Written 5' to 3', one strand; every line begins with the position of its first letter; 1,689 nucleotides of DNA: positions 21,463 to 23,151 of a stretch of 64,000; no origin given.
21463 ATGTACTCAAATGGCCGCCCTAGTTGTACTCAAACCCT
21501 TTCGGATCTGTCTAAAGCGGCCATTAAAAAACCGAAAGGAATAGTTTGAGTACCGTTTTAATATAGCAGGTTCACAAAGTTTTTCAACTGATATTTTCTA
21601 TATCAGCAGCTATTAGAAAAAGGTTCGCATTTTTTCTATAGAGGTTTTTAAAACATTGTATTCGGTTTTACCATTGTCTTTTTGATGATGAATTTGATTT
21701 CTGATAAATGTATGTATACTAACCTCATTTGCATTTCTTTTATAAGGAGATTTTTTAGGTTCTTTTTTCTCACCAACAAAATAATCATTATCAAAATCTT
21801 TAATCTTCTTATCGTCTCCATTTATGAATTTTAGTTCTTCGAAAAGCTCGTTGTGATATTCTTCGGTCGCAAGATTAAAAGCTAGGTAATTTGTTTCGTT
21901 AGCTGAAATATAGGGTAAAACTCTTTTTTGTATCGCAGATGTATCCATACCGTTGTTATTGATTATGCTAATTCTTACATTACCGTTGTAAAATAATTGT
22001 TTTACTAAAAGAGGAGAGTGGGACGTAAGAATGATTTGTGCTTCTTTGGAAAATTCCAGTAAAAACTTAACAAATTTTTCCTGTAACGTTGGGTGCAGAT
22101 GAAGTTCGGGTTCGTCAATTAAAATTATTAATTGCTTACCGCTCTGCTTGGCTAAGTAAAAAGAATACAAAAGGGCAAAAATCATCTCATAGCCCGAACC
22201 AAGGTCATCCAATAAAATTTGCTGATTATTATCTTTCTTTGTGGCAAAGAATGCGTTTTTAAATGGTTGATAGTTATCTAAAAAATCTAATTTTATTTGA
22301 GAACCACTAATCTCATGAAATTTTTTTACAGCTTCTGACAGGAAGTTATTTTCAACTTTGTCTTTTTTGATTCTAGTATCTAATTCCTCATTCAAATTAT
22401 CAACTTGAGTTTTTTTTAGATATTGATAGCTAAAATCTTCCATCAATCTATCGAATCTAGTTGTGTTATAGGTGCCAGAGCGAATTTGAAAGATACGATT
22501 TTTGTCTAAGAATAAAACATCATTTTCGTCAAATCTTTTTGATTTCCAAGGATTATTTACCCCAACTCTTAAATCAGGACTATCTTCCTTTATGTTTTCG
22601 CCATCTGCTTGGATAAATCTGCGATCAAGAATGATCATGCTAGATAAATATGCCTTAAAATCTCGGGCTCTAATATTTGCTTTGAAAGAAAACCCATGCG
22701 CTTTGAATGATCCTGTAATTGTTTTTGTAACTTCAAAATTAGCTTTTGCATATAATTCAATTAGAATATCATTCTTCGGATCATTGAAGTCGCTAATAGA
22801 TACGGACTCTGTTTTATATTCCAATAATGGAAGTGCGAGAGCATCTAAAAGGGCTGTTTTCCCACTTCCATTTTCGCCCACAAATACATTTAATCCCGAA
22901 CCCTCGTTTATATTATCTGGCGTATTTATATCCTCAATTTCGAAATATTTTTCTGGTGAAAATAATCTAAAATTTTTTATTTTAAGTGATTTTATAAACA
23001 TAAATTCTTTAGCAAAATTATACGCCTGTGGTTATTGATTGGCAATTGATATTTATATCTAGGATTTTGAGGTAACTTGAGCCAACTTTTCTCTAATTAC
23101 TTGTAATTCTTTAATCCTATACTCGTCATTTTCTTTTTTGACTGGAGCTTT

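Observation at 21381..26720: Accessory island immediately 3' of tRNA-Pro(GGG), wedged between recA and the ribosomal superoperon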

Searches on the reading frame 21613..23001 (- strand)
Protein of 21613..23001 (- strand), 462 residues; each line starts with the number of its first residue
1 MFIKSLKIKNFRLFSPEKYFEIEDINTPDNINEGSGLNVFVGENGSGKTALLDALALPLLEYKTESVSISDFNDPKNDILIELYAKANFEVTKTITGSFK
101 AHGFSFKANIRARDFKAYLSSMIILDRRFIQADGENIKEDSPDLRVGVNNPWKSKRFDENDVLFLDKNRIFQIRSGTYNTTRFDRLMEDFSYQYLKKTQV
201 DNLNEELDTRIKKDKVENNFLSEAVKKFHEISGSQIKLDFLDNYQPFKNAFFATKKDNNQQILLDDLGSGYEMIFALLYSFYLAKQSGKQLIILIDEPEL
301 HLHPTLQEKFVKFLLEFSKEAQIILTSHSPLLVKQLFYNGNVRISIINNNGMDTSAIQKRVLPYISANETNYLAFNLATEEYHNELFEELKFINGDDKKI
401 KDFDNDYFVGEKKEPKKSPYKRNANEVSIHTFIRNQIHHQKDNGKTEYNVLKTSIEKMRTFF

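Call 8: search_protein_families(library=pfam, proteins=[window:21613-23001:-], max_evalue=0.1)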
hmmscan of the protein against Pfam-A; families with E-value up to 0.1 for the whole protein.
window:21613-23001:- (462 aa): 10 families
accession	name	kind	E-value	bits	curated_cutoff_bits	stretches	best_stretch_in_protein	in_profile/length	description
PF13304.12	AAA_21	-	9.5e-28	98.6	27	1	37-333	1-303/304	AAA domain, putative AbiEii toxin, Type IV TA system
PF13175.12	AAA_15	-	1.4e-26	94.5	32.1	2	181-333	224-374/374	AAA ATPase domain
PF02463.25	SMC_N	-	5.2e-09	36.3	40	2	30-59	19-48/220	RecF/RecN/SMC N terminal domain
PF13476.12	AAA_23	-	1.2e-05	26.5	27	1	5-219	1-133/201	AAA domain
PF11398.14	DUF2813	-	3.3e-05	23.9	21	1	37-75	24-63/372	Protein of unknown function (DUF2813)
PF13401.12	AAA_22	-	0.00057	20.6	27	1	34-75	4-45/130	AAA domain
PF13555.12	AAA_29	-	0.0006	19.9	27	1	37-57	24-44/61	P-loop containing region of AAA domain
PF20720.3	nSTAND3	-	0.0037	17.4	27.2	1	36-76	18-58/155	Novel STAND NTPase 3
PF00005.33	ABC_tran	-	0.01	16.9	25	1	39-57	15-33/137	ABC transporter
PF00004.35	AAA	-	0.098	13.5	21.2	0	39-73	2-35/131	ATPase family associated with various cellular activities (AAA)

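Call 9: search_protein_families(library=padloc, proteins=[window:21613-23001:-], max_evalue=0.1)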
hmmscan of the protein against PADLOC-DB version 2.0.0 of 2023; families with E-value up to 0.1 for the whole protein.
window:21613-23001:- (462 aa): 150 families (the best 25 are shown)
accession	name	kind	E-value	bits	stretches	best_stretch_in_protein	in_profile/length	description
PDLC02979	AriA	-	8.8e-28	96.1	1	1-333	1-373/373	-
PDLC02980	AriA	-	1.9e-26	91.7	1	37-333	1-303/304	-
PDLC03878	NsnB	-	3.5e-24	84.2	1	3-351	2-297/345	-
PDLC00304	PtuA1|PtuA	-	6.2e-24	82.9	1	1-359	10-354/444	AAA ATPase domain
PDLC02981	AriAB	-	7.2e-23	79.1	2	248-350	291-394/694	-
PDLC00099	GajA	-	2.3e-22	77.7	2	1-83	1-79/626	AAA ATPase domain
PDLC00278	PtuA1|PtuA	-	4.3e-22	77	1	1-345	1-342/436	AAA ATPase domain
PDLC00271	PtuA1|PtuA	-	2.9e-21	74.5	1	1-337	1-326/421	AAA ATPase domain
PDLC00091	GajA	-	8e-21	72.5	1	1-334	1-343/627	AAA ATPase domain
PDLC00080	GajA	-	1.6e-20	71.4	2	1-89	1-86/622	AAA ATPase domain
PDLC00069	GajA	-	1e-19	68.5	2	1-75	1-63/687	AAA ATPase domain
PDLC00301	PtuA1|PtuA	-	1.9e-19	68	2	290-351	282-342/429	AAA ATPase domain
PDLC04164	AriA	-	2.4e-19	67.9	2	191-333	111-236/253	-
PDLC00305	PtuA1|PtuA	-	2.7e-19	67.8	2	155-353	99-308/392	AAA ATPase domain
PDLC00096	GajA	-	1.3e-18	65.1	2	283-334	281-338/630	AAA ATPase domain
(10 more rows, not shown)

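Call 10: find_encoding_contigs(protein=window:21613-23001:-, flank=10000, max_places=10)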
Protein window:21613-23001:- (462 aa): 24 contigs read that carry it; 4 places shown.
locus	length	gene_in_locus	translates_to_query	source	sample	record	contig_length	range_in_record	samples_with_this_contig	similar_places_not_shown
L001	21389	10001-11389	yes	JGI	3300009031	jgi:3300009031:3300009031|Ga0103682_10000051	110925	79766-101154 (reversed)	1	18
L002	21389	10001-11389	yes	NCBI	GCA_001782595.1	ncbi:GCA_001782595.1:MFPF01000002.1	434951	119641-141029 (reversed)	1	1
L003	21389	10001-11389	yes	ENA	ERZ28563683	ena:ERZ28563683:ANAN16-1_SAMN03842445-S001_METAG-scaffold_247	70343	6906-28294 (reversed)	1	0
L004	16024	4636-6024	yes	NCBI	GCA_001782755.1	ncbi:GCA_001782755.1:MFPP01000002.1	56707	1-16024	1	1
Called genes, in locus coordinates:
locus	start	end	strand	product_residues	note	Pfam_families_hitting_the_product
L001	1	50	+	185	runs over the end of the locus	PF00406:ADK, PF13207:AAA_17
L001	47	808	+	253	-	PF00557:Peptidase_M24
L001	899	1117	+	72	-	PF01176:eIF-1a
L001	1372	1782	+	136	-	PF00416:Ribosomal_S13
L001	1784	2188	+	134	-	PF00411:Ribosomal_S11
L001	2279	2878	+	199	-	PF00163:Ribosomal_S4, PF01479:S4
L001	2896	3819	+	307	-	PF01193:RNA_pol_L, PF01000:RNA_pol_A_bac, PF03118:RNA_pol_A_CTD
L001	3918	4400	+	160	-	PF01196:Ribosomal_L17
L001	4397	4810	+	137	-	PF00572:Ribosomal_L13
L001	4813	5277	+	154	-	PF00380:Ribosomal_S9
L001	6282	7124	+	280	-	-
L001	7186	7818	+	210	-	-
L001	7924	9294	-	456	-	-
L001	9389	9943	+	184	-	-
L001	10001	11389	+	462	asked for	PF02463:SMC_N (faint), PF13175:AAA_15, PF13476:AAA_23, PF13304:AAA_21, PF13175:AAA_15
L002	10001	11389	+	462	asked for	PF02463:SMC_N (faint), PF13175:AAA_15, PF13476:AAA_23, PF13304:AAA_21, PF13175:AAA_15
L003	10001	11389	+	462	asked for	PF02463:SMC_N (faint), PF13175:AAA_15, PF13476:AAA_23, PF13304:AAA_21, PF13175:AAA_15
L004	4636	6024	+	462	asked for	PF02463:SMC_N (faint), PF13175:AAA_15, PF13476:AAA_23, PF13304:AAA_21, PF13175:AAA_15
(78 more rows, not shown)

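Call 11: search_protein_families(library=ncbifam, proteins=[window:21613-23001:-], max_evalue=0.1)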
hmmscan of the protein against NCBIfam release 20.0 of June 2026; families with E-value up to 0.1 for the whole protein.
window:21613-23001:- (462 aa): 28 families (the best 25 are shown)
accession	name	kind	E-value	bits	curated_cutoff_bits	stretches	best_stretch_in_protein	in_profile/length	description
NF041760.1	PtuA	equivalog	1.6e-15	57.1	500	2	292-344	379-430/524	retron Ec78 anti-phage system effector ATPase PtuA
NF047739.1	antiphage_MADS3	equivalog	6.4e-10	38.8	420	2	251-336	301-382/427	methylation-associated defense system AAA family ATPase MAD3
NF038234.1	retron_eff_Eco8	equivalog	5.6e-09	35.2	250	2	282-348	265-342/679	retron Eco8 family effector endonuclease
TIGR04435.1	restrict_AAA_1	hypoth_equivalog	3.7e-08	32.5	300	1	247-334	379-471/568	restriction system-associated AAA family ATPase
TIGR00611.2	recf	equivalog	1.8e-07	30.7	172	1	31-57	17-43/339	DNA replication/repair protein RecF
NF003034.1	PRK03918.1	equivalog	7.3e-05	20.9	700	1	1-72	1-63/878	DNA double-strand break repair ATPase Rad50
TIGR03608.1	L_ocin_972_ABC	subfamily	9.6e-05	21.9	254.85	0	292-335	155-199/206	putative bacteriocin export ABC transporter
NF000355.4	ribo_prot_ABC_F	equivalog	0.00027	20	380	1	40-74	33-66/499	ribosomal protection-like ABC-F family protein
TIGR02857.1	CydD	equivalog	0.00062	18.8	435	0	291-334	478-521/529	thiol reductant ABC exporter subunit CydD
NF010068.0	PRK13548.1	equivalog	0.0009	18.4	261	0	37-59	33-55/261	heme ABC transporter ATP-binding protein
TIGR02868.1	CydC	equivalog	0.001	17.8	329.05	0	292-329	492-529/530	thiol reductant ABC exporter subunit CydC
TIGR04521.1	ECF_ATPase_2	equivalog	0.002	17.3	330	0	30-72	27-67/279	energy-coupling factor transporter ATPase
TIGR03185.1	DNA_S_dndD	equivalog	0.0032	16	245.85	1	1-63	1-56/650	DNA sulfur modification protein DndD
TIGR00618.1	sbcc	subfamily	0.0033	15.4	478.5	1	3-60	3-52/1043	exonuclease subunit SbcC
NF010860.0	PRK14267.1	equivalog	0.0045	16.7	412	1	289-331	167-209/253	phosphate ABC transporter ATP-binding protein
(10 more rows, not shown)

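Call 12: search_protein_families(library=phrogs, proteins=[window:21613-23001:-], max_evalue=0.1)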
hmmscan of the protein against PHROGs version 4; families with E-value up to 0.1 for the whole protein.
window:21613-23001:- (462 aa): 16 families
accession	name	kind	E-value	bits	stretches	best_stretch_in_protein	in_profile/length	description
phrog_4747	-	unknown function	2.7e-26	93.8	1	1-392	1-436/610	-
phrog_3940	-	unknown function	1.2e-25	91.4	1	2-366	4-334/537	-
phrog_7507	-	unknown function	2.6e-24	87.4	2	196-337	310-454/483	-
phrog_8323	-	unknown function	3e-22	79.9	1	1-349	49-380/623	-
phrog_9802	-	unknown function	8.7e-22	78.7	2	227-334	222-329/438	-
phrog_8066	-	unknown function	3.8e-17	63.3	2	183-338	282-434/522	-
phrog_13167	-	unknown function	1.7e-07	31.5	1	200-385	257-434/477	-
phrog_14430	-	unknown function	2.2e-07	31.5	1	162-370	221-417/444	-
phrog_21420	-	unknown function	9.2e-07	28.7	1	252-337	492-574/654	-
phrog_19212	-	unknown function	1.6e-06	28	1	260-337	332-413/550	-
phrog_25246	-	moron, auxiliary metabolic gene and host takeover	1.1e-05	25.2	1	252-329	246-320/616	ABC transporter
phrog_293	-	moron, auxiliary metabolic gene and host takeover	0.00049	19.2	0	39-57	167-185/1058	ABC transporter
phrog_1499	-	unknown function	0.0043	17.4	1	31-64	21-54/427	-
phrog_5482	-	unknown function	0.0064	16.3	1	25-86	40-103/341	-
phrog_26606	-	unknown function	0.036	14.1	1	21-84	118-180/323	-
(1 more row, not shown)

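Call 21: find_related_loci(query=window:21613-23001:-, collection=viral_contigs, flank=8000)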
Query window:21613-23001:- (462 aa) in viral_contigs; peptide patterns used: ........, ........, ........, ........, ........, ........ (x = any residue, [..] = any of these).
107 stretches matched a pattern, but none encodes a relative of the query by tblastn (E <= 1e-3).

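Call 29: find_related_loci(query=window:21613-23001:-, collection=metagenome_contigs, flank=10000)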
Query window:21613-23001:- (462 aa) in metagenome_contigs; peptide patterns used: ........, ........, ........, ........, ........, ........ (x = any residue, [..] = any of these).
219 stretches matched a pattern; 51 encode a relative of the query (tblastn E <= 1e-3); 51 distinct loci.
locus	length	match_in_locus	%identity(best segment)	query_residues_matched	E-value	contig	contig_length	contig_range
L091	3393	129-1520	78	1-462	0e+0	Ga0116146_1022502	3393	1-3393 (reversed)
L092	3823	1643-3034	76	1-462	0e+0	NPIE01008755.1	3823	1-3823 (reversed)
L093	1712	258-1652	77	1-462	0e+0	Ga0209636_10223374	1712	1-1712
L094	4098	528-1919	74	1-462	0e+0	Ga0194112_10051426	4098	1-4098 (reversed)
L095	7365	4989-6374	75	1-461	0e+0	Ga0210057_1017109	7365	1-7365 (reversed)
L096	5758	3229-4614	74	1-462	0e+0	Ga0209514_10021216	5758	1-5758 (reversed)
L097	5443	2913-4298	74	1-462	0e+0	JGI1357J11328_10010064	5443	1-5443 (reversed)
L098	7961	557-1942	74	1-462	0e+0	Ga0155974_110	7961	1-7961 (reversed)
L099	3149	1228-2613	74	1-462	0e+0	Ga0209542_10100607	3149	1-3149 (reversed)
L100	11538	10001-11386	74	1-462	0e+0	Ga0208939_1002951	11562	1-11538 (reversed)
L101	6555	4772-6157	73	1-462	0e+0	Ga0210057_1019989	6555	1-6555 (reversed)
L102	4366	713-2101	73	1-462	0e+0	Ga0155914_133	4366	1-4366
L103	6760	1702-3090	73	1-462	0e+0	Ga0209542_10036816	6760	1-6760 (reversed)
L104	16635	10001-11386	73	1-462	0e+0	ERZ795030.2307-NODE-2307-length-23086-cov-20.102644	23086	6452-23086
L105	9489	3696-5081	73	1-462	0e+0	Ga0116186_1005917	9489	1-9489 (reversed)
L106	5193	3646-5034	72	1-462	0e+0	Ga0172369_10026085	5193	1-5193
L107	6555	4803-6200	72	1-462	0e+0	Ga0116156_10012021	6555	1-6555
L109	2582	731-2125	70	1-462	0e+0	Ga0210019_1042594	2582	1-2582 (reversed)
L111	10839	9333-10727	70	1-462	0e+0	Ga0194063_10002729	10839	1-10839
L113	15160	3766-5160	70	1-462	0e+0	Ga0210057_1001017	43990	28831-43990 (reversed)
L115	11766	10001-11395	71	1-462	0e+0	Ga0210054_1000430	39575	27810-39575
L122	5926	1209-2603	62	1-462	0e+0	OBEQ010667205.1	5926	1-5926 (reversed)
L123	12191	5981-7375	61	1-462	0e+0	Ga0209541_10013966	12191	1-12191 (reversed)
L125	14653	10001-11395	61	1-462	0e+0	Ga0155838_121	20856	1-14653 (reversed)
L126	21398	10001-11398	61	1-462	0e+0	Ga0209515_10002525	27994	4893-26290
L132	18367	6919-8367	62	1-462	0e+0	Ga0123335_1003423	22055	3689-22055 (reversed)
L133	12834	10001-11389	53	1-462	5e-161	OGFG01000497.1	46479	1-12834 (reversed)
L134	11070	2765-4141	50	1-461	7e-145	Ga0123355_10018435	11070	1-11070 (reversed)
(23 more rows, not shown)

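Call 34: search_protein_families(library=pfam, proteins=[L103:790-1692:+, L100:6522-6734:+, L095:2379-4211:+, L096:1310-2431:+, L106:1742-2731:+, L123:3221-4783:+, L123:4767-5975:+, L123:7402-10503:+, L111:5246-7078:+, L111:7094-9331:+], max_evalue=0.001)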
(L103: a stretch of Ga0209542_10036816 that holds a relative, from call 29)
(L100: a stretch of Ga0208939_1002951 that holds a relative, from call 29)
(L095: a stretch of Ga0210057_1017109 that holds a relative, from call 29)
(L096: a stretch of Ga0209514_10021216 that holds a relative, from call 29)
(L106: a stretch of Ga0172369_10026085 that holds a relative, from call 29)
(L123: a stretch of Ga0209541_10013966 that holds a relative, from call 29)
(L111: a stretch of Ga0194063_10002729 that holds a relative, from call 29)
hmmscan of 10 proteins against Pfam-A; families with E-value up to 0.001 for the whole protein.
L103:790-1692:+ (300 aa): 6 families
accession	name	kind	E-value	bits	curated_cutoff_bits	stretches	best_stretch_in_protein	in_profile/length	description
PF01555.25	N6_N4_Mtase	-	7.3e-49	167.1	26.7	1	26-246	1-221/221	DNA methylase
PF03602.21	Cons_hypoth95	-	3.5e-05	24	24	0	206-255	41-91/182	Conserved hypothetical protein 95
PF02475.24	TRM5-TYW2_MTfase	-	4.7e-05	23.8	28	1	200-273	30-101/164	TRM5/TYW2 methyltransferase domain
PF02086.21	MethyltransfD12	-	8.5e-05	22.8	22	0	206-252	20-66/253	D12 class N6 adenine-specific DNA methyltransferase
PF13847.12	Methyltransf_31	-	0.00026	21.1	27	0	205-249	2-49/145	Methyltransferase domain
PF09445.16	Methyltransf_15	-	0.00056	20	22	0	209-251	3-45/165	RNA cap guanine-N2 methyltransferase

L100:6522-6734:+ (70 aa): 7 families
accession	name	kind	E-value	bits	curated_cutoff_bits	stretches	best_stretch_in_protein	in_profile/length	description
PF01381.28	HTH_3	-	5.9e-19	68.3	23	1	13-68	1-55/55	Helix-turn-helix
PF12844.13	HTH_19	-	6.8e-13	48.8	30.2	1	13-69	4-59/64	Helix-turn-helix domain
PF13443.12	HTH_26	-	6.1e-11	42.9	22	1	14-70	3-59/63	Cro/C1-type HTH DNA-binding domain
PF13560.12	HTH_31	-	1.7e-10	41.4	27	1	11-66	4-59/64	Helix-turn-helix domain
PF07022.19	Phage_CI_repr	-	3.8e-05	24.4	22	1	13-68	3-57/65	Bacteriophage CI repressor helix-turn-helix domain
PF01476.26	LysM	-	0.00012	22.4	20.9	0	52-69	7-24/43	LysM domain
PF20432.4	Xre-like-HTH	-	0.00035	21.3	25.8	1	9-40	11-41/63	Antitoxin Xre-like helix-turn-helix domain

L095:2379-4211:+ (610 aa): 1 family
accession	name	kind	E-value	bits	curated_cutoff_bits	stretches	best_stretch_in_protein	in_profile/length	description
PF09491.16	RE_AlwI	-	9.1e-85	285.7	23.1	1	100-552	2-441/441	AlwI restriction endonuclease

L096:1310-2431:+ (373 aa): 1 family
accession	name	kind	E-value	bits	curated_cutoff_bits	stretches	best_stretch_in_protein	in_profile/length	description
PF02086.21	MethyltransfD12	-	3e-33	116.1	22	2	7-109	1-101/253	D12 class N6 adenine-specific DNA methyltransferase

L106:1742-2731:+ (329 aa): 1 family
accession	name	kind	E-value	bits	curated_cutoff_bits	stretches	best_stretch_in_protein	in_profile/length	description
PF04556.18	DpnII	-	3.3e-05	23.8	23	1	222-312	183-270/278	DpnII restriction endonuclease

L123:3221-4783:+ (520 aa): 3 families
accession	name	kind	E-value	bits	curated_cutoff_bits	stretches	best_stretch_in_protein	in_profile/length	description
PF02384.22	N6_Mtase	-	2.3e-108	362.6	20.4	1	153-475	2-306/311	N-6 DNA Methylase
PF12161.14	HsdM_N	-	1.5e-27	97.3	24.5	1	12-141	2-135/135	HsdM N-terminal domain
PF05175.20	MTS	-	0.00096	19.3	23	0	187-285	21-110/170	Methyltransferase small domain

L123:4767-5975:+ (402 aa): 1 family
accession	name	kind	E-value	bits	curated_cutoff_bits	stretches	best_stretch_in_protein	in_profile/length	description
PF01420.25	Methylase_S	-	3.8e-24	86.2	22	1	18-197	1-168/168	Type I restriction modification DNA specificity domain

L123:7402-10503:+ (1033 aa): 5 families
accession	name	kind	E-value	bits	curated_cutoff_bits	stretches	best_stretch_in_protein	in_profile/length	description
PF11867.13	T1RH-like_C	-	5e-135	450.6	26.8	1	701-1027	2-328/329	Type I restriction enzyme HindI endonuclease subunit-like, C-terminal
PF18766.7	SWI2_SNF2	-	1.9e-83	279.9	26.7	1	281-516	1-220/221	SWI2/SNF2 ATPase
PF04313.20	HSDR_N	-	6.7e-47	160.4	25.1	1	3-220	1-195/198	Type I restriction enzyme R protein N terminus (HSDR_N)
PF04851.21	ResIII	-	5.9e-22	78.8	22.5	1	288-449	10-163/164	Type III restriction enzyme, res subunit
PF22679.2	T1R_D3-like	-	5e-21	76.2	27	1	616-684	87-156/158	Type I restriction enzyme subunit R domain 3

L111:5246-7078:+ (610 aa): 1 family
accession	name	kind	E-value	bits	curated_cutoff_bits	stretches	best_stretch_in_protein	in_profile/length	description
PF01555.25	N6_N4_Mtase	-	2.5e-40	139.2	26.7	1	149-446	1-206/221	DNA methylase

L111:7094-9331:+ (745 aa): 5 families
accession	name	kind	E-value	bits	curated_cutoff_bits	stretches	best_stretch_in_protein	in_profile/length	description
PF04851.21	ResIII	-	2e-20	73.8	22.5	1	3-185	2-163/164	Type III restriction enzyme, res subunit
PF00270.35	DEAD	-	1e-08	35.5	26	1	28-185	13-161/167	DEAD/DEAH box helicase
PF18766.7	SWI2_SNF2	-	1.6e-06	28.4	26.7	1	9-186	2-157/221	SWI2/SNF2 ATPase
PF00271.37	Helicase_C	-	0.00045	20.9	23.5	0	296-360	44-109/110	Helicase conserved C-terminal domain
PF01637.24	ATPase_2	-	0.00093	19.5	33.2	1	18-170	9-133/225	ATPase domain predominantly from Archaea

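Call 44: search_solved_structures(query=A1, max_evalue=1, show_alignments=0)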
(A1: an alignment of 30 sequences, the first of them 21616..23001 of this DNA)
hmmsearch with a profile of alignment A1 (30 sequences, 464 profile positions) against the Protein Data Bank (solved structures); distinct sequences matched with E-value up to 1: 38.
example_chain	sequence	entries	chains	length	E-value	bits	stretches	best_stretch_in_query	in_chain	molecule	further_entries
9n69_A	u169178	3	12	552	5.6e-12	48.5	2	294-341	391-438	AAA family ATPase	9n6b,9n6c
22bu_B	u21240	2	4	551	1.4e-10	43.9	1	293-335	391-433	AAA family ATPase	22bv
9vkz_A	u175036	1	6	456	2.4e-10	43.1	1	294-337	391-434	Retron Ec78 probable ATPase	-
9e8z_C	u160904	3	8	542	4.6e-10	42.2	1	294-338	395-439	Retron Ec83 probable ATPase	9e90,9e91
9kjx_B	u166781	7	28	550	4.6e-10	42.2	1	294-337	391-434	AAA family ATPase | Retron I-A effector PtuA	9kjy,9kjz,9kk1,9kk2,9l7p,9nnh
6p74_A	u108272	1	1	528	7e-10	41.6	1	159-335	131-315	Putative ATP-dependent endonuclease of the OLD family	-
9u9y_A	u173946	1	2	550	1.1e-09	40.9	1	294-337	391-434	AAA family ATPase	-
22et_E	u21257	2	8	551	2e-09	40.1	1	293-335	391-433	PtuA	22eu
9nnk_C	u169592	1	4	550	2.3e-09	39.9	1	294-337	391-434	Retreon I-A effector PtuA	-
9nnb_C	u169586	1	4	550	2.6e-09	39.7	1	294-337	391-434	Retron I-A effector PtuA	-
9vh1_D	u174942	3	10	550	3.7e-09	39.2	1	294-337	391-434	Retron Ec78 probable ATPase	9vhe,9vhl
8ee4_A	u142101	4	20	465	1.5e-08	37.2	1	291-352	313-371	PtuA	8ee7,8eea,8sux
8ux9_B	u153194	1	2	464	2.3e-08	36.6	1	271-334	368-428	AriA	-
8v45_A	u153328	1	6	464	2.3e-08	36.6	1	271-334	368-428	AriA antitoxin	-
9o4a_A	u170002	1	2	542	5.8e-08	35.3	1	294-338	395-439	Retron Ec83 probable ATPase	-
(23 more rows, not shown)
